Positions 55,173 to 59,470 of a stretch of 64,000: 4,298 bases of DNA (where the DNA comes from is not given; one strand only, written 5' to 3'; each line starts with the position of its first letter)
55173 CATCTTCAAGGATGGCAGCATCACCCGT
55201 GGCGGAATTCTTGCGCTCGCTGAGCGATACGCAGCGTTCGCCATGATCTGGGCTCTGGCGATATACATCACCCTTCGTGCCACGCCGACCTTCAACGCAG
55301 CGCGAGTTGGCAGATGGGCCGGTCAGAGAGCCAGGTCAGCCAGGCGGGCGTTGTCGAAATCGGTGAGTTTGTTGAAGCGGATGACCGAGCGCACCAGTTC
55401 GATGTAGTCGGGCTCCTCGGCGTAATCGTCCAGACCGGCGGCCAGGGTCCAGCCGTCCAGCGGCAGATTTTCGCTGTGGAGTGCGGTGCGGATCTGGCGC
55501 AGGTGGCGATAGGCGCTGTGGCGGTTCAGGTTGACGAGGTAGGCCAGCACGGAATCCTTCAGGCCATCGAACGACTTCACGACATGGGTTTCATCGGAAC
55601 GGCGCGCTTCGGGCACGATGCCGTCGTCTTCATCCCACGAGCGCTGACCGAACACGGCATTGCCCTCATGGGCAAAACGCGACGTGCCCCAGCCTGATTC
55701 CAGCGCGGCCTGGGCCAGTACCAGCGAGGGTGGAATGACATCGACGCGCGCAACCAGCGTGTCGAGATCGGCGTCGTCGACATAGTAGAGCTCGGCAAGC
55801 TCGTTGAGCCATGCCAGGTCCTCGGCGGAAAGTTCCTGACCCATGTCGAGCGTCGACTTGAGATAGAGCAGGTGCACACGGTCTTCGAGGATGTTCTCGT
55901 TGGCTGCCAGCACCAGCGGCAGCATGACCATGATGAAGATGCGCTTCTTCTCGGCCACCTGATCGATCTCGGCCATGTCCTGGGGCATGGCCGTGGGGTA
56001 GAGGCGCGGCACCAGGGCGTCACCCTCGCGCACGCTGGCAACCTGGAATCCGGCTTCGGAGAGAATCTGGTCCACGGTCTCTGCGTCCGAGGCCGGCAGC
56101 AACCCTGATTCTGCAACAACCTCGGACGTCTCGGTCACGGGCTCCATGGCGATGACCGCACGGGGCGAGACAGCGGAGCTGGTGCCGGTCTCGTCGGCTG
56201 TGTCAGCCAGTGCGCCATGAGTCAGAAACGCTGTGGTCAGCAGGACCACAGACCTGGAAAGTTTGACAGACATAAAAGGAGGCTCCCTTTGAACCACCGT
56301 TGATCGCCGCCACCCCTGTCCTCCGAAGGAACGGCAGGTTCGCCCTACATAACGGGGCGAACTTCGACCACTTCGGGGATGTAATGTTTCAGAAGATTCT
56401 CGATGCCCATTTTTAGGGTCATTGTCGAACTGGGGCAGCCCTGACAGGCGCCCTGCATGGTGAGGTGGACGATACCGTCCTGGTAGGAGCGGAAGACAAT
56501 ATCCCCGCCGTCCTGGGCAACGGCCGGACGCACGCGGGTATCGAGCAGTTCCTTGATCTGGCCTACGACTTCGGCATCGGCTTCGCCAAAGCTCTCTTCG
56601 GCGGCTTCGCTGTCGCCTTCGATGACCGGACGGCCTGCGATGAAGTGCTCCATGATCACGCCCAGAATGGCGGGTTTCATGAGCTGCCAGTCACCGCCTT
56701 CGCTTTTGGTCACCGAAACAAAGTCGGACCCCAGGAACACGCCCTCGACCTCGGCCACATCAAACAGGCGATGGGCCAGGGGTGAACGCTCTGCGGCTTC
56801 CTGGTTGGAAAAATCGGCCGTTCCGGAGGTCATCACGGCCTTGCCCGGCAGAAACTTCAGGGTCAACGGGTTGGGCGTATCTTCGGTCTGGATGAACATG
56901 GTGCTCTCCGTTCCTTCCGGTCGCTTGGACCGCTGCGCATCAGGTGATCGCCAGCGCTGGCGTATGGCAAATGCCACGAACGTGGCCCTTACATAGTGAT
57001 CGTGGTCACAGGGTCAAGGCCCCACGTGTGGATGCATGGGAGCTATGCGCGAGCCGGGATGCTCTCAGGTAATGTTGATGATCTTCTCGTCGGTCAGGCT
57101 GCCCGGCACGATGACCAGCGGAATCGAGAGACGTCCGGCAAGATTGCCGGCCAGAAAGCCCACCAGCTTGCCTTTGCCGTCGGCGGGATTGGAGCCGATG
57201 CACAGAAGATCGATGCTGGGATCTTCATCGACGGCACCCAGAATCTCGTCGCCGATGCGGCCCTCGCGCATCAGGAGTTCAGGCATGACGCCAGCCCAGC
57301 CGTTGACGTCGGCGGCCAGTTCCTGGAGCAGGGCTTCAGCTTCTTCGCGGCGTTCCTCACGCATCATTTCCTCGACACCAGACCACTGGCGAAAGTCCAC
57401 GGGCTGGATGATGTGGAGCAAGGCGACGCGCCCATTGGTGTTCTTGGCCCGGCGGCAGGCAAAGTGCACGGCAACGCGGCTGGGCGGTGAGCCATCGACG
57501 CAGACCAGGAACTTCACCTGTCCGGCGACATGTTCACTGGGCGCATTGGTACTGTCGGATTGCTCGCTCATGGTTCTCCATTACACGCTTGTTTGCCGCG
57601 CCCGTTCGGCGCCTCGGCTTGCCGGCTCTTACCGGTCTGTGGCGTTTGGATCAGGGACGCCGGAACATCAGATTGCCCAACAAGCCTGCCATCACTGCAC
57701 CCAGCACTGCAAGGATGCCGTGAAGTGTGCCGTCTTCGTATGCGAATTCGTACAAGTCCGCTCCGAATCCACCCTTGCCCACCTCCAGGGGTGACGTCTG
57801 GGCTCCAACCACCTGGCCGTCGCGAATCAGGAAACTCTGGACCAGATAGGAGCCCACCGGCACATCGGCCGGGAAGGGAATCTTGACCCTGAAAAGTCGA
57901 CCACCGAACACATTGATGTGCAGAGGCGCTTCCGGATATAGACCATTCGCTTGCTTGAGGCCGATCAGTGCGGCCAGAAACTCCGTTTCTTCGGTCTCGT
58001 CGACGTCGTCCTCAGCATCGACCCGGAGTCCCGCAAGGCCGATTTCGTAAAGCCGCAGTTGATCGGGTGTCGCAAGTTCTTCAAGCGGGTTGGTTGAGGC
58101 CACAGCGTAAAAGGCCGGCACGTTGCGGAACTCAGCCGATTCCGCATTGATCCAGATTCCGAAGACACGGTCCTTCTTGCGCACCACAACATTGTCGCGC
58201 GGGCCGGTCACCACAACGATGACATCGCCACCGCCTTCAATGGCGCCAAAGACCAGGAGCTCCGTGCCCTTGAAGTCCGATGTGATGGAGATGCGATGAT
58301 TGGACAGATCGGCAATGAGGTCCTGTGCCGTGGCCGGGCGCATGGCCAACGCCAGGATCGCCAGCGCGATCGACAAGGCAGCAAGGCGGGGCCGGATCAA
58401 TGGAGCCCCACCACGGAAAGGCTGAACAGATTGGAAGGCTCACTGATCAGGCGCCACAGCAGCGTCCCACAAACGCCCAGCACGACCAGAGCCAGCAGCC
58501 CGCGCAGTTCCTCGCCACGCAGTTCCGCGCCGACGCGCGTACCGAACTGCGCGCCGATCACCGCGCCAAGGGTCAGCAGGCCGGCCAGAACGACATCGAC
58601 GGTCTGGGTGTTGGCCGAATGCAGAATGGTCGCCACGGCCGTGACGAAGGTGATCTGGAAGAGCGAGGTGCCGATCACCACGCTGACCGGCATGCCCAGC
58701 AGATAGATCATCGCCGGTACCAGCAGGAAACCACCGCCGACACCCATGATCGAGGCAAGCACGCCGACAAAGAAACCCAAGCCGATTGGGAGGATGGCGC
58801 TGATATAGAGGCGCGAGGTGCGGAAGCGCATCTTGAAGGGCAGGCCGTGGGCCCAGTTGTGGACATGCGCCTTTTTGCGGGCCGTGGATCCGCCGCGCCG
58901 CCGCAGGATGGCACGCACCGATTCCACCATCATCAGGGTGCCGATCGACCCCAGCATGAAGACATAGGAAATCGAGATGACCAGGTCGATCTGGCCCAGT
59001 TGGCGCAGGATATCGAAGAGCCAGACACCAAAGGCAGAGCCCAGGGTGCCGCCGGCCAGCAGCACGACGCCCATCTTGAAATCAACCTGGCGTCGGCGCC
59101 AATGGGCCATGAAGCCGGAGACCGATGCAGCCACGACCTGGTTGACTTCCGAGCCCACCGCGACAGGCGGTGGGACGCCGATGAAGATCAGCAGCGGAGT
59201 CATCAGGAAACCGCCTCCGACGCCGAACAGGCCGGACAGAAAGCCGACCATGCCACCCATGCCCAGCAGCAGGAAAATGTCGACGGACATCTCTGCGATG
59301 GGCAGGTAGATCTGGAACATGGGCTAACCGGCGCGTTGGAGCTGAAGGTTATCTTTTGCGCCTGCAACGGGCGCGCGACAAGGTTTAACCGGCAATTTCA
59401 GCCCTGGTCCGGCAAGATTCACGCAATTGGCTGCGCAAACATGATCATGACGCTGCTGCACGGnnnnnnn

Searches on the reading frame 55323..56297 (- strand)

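Call 70: search_protein_families(library=pfam, proteins=[window:55323-56297:-], max_evalue=0.00001)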
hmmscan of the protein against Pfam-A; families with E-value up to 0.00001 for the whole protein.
window:55323-56297:- (324 aa): 1 family
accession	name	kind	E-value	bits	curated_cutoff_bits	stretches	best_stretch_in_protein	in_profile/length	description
PF01832.25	Glucosaminidase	-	1.9e-16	61.3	30.2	1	188-310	13-122/123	Mannosyl-glycoprotein endo-beta-N-acetylglucosaminidase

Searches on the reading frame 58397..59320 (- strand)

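Call 70: search_protein_families(library=pfam, proteins=[window:58397-59320:-], max_evalue=0.00001)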
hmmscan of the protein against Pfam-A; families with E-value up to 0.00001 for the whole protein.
window:58397-59320:- (307 aa): 1 family
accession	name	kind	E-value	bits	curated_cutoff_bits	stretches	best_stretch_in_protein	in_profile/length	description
PF01925.25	TauE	-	2.9e-48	165.1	32.6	1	19-284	2-234/237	Sulfite exporter TauE/SafE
